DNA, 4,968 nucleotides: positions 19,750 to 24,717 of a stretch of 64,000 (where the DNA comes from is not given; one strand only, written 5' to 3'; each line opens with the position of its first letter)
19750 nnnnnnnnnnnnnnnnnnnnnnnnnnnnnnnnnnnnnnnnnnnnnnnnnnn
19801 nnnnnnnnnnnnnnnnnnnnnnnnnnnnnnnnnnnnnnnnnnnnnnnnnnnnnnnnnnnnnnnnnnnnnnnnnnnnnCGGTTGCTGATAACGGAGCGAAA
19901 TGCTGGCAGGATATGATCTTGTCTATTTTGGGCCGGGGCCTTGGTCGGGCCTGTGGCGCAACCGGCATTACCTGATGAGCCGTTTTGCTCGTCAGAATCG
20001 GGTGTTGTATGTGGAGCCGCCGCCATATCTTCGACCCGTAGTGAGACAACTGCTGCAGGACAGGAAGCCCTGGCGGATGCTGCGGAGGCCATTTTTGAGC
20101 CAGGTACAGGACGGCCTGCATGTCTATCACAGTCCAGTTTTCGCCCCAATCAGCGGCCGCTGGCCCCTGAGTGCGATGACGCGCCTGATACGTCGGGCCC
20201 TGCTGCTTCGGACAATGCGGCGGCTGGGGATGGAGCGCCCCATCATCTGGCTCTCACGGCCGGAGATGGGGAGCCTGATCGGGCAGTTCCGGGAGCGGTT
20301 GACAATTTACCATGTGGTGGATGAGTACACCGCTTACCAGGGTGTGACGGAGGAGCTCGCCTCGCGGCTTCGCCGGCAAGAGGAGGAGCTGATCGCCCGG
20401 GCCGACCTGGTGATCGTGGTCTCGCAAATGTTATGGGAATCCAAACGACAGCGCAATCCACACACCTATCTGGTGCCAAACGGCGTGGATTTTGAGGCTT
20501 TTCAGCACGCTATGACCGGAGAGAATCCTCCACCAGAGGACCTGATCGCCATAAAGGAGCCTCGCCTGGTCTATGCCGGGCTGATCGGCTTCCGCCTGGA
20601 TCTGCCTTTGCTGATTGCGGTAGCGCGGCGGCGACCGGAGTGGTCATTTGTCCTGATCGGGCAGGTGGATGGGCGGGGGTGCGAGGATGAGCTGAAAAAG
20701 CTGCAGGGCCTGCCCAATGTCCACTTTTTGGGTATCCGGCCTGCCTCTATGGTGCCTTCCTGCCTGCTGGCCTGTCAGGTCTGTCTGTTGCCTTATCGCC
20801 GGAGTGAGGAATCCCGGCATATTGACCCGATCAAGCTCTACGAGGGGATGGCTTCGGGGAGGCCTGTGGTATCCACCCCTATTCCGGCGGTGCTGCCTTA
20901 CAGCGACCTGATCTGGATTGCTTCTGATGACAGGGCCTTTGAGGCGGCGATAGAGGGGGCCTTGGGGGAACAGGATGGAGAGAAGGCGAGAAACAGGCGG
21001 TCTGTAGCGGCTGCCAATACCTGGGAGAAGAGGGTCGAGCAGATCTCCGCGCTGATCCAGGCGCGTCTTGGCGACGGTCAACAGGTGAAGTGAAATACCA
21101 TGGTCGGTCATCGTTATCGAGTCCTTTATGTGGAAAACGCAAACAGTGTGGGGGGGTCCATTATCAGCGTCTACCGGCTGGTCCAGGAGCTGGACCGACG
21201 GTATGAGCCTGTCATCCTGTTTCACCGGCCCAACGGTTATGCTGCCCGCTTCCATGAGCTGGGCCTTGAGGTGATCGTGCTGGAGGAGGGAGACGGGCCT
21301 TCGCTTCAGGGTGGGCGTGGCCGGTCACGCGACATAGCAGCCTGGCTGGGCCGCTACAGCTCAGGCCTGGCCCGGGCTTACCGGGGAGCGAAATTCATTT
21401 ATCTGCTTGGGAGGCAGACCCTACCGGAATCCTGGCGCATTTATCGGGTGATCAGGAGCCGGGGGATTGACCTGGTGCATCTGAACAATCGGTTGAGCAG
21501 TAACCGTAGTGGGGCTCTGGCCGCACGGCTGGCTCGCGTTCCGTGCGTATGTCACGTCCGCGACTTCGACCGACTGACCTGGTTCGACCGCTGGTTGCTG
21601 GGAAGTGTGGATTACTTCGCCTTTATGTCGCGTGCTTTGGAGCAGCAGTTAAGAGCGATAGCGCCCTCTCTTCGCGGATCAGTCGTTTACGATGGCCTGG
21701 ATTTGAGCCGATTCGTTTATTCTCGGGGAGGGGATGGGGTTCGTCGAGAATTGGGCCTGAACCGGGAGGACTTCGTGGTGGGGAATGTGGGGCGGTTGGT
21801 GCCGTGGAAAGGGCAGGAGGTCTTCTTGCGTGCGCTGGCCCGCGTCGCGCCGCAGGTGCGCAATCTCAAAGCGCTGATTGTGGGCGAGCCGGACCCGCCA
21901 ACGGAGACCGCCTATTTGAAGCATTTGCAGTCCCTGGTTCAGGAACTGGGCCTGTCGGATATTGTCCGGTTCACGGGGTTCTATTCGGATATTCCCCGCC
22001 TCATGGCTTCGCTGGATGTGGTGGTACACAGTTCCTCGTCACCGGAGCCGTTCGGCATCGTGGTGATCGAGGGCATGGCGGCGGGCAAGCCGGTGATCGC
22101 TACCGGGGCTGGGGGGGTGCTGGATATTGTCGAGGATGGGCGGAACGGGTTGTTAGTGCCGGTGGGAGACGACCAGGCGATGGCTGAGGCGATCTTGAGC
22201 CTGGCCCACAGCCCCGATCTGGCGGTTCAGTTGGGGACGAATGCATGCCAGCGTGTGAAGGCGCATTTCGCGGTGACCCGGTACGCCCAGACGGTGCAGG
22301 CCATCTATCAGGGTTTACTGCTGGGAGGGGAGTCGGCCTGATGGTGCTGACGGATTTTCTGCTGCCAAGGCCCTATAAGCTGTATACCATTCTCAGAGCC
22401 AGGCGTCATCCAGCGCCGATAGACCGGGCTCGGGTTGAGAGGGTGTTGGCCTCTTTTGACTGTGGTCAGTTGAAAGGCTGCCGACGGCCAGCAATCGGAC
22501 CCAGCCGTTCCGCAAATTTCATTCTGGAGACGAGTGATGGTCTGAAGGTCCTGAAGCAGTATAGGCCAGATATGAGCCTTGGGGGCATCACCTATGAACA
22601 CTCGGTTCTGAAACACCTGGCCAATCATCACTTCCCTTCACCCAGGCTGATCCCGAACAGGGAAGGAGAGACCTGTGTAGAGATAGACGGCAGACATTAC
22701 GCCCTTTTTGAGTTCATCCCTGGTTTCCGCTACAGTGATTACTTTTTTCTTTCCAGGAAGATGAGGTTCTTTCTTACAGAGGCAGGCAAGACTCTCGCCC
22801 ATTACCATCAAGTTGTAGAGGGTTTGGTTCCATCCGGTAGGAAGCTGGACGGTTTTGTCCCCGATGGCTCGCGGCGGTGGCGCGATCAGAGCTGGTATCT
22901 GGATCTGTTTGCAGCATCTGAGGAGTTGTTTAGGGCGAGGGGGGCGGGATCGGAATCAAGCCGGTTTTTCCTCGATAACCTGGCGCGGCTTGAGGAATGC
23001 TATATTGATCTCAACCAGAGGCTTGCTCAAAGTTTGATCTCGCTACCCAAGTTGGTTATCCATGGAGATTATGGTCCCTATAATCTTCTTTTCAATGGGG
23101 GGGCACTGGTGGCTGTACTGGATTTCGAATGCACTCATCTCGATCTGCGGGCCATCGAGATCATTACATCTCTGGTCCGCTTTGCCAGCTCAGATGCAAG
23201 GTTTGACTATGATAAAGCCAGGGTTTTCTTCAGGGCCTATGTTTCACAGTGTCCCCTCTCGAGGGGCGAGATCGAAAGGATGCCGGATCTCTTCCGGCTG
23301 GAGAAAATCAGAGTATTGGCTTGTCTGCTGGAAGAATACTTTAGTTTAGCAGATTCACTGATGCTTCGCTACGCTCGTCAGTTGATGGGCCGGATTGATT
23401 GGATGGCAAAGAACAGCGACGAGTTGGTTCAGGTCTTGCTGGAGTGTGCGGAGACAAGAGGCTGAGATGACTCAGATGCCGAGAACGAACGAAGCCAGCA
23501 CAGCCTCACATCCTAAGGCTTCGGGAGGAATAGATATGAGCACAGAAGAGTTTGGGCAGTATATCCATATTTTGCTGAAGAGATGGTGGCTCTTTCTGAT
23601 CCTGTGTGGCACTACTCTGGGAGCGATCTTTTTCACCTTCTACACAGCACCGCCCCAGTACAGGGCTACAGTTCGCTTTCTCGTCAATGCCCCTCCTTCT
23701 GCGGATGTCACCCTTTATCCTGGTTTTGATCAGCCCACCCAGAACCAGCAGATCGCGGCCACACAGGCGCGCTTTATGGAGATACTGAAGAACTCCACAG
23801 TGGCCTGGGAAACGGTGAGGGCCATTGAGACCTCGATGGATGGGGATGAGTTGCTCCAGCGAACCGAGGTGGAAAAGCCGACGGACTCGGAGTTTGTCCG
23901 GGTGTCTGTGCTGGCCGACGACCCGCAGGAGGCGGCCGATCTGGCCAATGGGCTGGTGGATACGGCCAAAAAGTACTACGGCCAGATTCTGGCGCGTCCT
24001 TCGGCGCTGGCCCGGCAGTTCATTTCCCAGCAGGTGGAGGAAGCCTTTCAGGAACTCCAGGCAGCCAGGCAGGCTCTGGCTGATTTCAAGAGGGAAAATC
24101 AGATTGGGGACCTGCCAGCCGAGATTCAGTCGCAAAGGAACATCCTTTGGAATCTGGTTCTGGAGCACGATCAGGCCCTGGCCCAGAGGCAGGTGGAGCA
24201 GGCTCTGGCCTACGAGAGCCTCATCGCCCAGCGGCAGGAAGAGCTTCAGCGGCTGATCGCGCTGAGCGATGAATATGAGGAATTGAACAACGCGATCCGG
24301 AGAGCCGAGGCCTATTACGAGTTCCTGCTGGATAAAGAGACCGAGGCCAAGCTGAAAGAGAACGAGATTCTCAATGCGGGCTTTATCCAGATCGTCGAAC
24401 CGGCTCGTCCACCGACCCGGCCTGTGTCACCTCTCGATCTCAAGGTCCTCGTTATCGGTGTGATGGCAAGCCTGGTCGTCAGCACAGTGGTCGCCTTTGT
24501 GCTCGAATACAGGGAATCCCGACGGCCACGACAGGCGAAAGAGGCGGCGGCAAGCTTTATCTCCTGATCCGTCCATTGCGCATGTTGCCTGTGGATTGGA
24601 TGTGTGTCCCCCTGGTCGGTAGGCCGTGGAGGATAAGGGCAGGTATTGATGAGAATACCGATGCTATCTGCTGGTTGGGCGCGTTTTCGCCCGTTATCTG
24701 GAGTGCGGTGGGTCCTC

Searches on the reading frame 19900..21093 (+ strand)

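Call 15: search_protein_families(library=pfam, proteins=[window:19900-21093:+], max_evalue=0.001)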
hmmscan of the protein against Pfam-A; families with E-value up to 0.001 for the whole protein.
window:19900-21093:+ (397 aa): 3 families
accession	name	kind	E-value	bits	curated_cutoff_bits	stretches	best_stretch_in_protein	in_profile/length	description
PF13692.12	Glyco_trans_1_4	-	6.7e-13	49.5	27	1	242-353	28-138/142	Glycosyl transferases group 1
PF00534.26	Glycos_transf_1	-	9.7e-08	32.2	26.4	1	219-330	14-126/172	Glycosyl transferases group 1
PF13524.12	Glyco_trans_1_2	-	1.4e-05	25.5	25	1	238-382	5-142/144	Glycosyl transferase-like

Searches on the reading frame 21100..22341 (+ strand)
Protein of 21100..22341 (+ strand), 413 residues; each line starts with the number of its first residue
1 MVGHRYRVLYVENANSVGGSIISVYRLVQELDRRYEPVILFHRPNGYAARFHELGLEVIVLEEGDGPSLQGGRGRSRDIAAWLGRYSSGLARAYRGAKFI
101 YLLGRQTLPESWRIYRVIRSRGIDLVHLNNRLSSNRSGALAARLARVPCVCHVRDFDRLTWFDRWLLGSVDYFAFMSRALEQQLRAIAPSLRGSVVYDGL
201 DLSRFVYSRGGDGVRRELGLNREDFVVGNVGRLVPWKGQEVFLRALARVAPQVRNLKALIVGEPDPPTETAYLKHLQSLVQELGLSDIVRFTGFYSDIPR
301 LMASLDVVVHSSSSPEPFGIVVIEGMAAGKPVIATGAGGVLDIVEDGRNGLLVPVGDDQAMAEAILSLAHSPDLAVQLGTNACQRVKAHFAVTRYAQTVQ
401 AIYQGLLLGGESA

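Call 15: search_protein_families(library=pfam, proteins=[window:21100-22341:+], max_evalue=0.001)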
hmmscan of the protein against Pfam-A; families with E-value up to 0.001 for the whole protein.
window:21100-22341:+ (413 aa): 6 families
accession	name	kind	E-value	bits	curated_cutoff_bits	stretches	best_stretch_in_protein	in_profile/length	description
PF00534.26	Glycos_transf_1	-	2.6e-41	141.4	26.4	1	215-383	6-170/172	Glycosyl transferases group 1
PF13692.12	Glyco_trans_1_4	-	3.9e-36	124.9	27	1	226-369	3-140/142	Glycosyl transferases group 1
PF13439.12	Glyco_transf_4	-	4.6e-15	56.5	28.5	1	48-204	12-170/170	Glycosyltransferase Family 4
PF13579.12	Glyco_trans_4_4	-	2.2e-11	44.8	29.7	1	18-187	1-145/158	Glycosyl transferase 4-like domain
PF20706.3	GT4-conflict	-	6.6e-07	29.1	26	1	229-373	202-359/385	Family 4 Glycosyltransferase in conflict systems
PF13524.12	Glyco_trans_1_2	-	7e-07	29.7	25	1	295-399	37-142/144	Glycosyl transferase-like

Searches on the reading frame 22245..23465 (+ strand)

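Call 61: search_protein_families(library=pfam, proteins=[window:22245-23465:+], max_evalue=0.001)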
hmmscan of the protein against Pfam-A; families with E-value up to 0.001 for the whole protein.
window:22245-23465:+ (406 aa): 1 family
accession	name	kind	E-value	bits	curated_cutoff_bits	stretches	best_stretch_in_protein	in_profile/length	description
PF01636.29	APH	-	1.4e-23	84.3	23.2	1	89-326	11-227/239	Phosphotransferase enzyme family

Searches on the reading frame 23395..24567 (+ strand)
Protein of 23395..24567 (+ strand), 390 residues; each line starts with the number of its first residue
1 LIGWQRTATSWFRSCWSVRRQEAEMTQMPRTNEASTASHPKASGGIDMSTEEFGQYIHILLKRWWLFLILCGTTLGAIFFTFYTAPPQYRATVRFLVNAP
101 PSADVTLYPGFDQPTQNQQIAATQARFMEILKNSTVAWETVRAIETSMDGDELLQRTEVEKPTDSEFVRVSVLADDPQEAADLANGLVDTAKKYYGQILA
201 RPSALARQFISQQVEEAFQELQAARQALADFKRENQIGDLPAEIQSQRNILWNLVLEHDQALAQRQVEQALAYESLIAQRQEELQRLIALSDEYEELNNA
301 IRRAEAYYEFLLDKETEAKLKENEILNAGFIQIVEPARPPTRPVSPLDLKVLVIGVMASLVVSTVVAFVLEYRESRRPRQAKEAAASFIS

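Call 15: search_protein_families(library=pfam, proteins=[window:23395-24567:+], max_evalue=0.001)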
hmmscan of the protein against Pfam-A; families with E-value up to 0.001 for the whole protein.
window:23395-24567:+ (390 aa): 2 families
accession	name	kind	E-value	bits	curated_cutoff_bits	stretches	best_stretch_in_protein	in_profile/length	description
PF13807.11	GNVR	-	3.7e-06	27.2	27.7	1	305-369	17-79/82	G-rich domain on putative tyrosine kinase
PF02706.20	Wzz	-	2.2e-05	25.1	25.5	1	57-140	9-87/91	Chain length determinant protein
